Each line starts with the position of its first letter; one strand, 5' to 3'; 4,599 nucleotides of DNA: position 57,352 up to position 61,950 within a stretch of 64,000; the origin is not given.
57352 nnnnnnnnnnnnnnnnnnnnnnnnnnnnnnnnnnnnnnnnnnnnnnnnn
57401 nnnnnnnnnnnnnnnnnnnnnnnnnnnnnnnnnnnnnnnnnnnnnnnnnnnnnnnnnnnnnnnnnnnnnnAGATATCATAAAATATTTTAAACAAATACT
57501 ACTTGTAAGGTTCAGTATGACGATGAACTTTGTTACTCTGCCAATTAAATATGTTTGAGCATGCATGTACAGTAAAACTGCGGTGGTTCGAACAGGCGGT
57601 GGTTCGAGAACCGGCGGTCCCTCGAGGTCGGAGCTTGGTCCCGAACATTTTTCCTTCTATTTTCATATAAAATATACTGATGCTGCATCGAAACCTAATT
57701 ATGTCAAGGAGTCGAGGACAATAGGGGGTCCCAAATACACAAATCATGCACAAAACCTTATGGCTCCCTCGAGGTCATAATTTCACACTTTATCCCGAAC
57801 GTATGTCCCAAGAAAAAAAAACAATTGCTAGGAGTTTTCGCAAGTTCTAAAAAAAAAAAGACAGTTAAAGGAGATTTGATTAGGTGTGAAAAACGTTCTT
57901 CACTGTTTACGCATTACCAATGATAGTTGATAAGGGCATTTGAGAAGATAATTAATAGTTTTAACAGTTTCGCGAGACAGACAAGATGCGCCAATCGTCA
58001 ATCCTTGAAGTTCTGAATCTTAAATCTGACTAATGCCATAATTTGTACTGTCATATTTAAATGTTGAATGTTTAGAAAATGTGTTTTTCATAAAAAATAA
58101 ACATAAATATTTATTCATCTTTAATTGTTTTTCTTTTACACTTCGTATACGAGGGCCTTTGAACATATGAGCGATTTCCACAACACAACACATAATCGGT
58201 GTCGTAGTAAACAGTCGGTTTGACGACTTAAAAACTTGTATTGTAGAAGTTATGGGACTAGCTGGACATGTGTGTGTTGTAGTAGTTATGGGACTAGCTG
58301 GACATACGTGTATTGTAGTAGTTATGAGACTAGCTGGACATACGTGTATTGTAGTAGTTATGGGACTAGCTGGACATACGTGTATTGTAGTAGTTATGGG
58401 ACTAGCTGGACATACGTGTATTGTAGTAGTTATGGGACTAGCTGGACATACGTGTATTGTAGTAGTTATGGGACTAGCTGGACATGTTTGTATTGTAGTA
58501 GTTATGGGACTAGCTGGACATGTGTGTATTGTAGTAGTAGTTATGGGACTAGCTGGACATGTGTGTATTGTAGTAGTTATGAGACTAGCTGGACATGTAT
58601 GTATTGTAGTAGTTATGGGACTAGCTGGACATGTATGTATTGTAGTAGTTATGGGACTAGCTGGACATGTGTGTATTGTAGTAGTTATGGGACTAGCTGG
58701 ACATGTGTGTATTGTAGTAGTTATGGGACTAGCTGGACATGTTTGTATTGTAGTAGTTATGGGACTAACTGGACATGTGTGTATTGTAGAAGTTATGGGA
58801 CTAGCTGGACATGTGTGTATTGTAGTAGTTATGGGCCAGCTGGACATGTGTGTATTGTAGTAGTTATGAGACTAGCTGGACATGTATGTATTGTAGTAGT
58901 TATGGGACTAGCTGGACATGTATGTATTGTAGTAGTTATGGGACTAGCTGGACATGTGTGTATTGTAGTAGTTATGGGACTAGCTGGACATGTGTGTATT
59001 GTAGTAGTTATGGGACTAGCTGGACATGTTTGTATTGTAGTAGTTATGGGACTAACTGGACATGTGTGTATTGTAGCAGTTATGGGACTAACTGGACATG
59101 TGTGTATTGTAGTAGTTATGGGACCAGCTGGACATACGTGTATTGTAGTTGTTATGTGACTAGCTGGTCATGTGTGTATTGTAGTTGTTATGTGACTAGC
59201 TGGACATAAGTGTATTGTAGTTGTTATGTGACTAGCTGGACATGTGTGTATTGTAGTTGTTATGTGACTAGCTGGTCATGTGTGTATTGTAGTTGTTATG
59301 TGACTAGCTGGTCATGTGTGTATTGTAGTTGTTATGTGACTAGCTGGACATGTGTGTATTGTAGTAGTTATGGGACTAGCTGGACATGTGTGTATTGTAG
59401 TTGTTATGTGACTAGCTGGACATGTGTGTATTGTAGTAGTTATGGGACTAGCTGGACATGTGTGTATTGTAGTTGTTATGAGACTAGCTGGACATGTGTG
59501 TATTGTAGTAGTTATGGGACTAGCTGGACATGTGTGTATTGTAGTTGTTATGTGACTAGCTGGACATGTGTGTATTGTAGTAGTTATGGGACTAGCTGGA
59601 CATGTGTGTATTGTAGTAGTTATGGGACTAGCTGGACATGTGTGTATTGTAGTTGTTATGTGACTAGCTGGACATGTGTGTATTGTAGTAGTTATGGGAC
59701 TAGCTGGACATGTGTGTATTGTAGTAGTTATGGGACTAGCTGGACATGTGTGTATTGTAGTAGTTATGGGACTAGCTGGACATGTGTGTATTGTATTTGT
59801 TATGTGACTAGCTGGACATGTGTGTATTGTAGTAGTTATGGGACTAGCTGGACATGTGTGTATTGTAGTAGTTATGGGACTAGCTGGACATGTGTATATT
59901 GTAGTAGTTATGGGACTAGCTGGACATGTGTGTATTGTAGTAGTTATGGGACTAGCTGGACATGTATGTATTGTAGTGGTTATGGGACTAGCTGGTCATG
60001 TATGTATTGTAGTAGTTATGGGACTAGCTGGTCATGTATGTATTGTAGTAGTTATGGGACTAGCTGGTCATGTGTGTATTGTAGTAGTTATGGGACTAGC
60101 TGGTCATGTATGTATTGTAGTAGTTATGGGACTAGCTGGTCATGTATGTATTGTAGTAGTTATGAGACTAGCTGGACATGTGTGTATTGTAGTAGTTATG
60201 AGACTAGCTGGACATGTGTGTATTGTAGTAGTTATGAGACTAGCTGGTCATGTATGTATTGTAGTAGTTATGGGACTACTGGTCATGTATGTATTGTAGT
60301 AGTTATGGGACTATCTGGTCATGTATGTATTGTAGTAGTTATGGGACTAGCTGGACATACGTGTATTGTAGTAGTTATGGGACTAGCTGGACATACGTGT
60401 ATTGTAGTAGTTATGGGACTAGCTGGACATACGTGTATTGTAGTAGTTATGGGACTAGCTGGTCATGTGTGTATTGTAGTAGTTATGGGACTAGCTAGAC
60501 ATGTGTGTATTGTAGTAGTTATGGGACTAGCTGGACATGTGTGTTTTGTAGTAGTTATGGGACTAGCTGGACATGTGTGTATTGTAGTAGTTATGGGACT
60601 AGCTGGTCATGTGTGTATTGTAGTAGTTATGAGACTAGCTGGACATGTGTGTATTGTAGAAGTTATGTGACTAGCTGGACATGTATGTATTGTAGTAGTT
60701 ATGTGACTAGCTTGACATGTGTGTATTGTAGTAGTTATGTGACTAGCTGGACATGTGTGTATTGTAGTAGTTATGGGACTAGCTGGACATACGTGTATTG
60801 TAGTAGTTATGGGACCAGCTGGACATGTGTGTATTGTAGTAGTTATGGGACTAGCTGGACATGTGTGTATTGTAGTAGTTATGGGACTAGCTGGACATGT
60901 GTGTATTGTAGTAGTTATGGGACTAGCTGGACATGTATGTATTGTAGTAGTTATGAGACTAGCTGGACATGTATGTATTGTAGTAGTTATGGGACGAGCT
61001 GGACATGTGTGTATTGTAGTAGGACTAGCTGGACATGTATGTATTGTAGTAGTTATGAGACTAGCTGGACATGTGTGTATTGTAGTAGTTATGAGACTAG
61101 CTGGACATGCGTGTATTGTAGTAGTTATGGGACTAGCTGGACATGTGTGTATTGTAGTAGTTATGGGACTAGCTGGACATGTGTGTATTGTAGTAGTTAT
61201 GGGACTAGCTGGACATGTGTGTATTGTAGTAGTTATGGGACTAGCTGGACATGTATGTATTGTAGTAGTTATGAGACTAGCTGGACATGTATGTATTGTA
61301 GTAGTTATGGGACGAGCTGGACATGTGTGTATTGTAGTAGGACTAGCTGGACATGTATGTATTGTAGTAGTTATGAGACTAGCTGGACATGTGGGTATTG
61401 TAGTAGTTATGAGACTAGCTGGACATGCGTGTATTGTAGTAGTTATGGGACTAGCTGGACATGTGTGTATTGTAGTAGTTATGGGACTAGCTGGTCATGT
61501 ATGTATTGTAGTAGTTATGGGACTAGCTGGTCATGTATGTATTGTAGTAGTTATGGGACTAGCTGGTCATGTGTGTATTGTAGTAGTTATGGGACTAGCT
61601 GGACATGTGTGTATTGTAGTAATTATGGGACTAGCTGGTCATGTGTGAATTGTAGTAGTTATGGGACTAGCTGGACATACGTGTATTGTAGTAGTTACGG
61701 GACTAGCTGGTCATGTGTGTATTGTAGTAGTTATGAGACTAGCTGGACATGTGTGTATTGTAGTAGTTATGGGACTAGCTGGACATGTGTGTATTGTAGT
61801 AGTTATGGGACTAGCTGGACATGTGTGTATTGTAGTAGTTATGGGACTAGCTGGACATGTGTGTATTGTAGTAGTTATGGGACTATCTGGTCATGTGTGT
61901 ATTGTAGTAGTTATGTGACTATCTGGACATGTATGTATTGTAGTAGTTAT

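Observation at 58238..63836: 5.6-kb 36-bp satellite with subfamily blocks and 310-360-bp higher-order repeats next to a housekeeping gene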

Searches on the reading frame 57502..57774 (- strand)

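Call 46: search_protein_families(library=pfam, max_evalue=1, proteins=[window:57502-57774:-])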
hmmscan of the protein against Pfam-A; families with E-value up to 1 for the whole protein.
window:57502-57774:- (91 aa): 1 family
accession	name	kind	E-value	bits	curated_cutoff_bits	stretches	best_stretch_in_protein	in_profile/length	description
PF01428.23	zf-AN1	-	0.11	13.1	27.9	1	61-74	24-37/40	AN1-like Zinc finger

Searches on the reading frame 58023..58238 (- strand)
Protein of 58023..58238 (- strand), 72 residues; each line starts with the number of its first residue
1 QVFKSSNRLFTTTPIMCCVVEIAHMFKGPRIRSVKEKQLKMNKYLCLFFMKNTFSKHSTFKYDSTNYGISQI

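Call 46: search_protein_families(library=pfam, max_evalue=1, proteins=[window:58023-58238:-])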
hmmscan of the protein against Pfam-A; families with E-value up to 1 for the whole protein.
window:58023-58238:- (72 aa): 1 family
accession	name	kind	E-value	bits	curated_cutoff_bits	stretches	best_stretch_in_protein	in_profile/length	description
PF00062.25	Lys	-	0.1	13.3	27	1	21-72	7-57/123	C-type lysozyme/alpha-lactalbumin family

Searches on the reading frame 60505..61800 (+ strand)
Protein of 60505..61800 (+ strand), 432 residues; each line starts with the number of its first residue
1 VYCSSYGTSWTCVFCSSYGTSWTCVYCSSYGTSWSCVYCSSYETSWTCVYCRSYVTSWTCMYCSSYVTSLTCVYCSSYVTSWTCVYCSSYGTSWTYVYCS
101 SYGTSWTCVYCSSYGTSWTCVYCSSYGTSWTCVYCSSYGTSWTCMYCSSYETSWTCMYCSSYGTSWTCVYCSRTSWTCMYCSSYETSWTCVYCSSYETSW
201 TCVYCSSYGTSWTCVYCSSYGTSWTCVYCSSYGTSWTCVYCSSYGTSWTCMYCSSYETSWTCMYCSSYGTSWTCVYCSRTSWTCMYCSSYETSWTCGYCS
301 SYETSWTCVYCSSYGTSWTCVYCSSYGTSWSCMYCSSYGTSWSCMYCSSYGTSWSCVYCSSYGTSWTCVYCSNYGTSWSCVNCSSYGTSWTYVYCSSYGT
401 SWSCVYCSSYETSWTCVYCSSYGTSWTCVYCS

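Call 27: find_homologous_proteins(query=window:60505-61800:+)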
Query window:60505-61800:+: 3968 candidates shared short words with the query, none scored E <= 0.001.
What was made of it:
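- A translated 432-aa stretch found no homologue among 5.8 billion proteins (call 27). No homologous protein was found (call 27).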
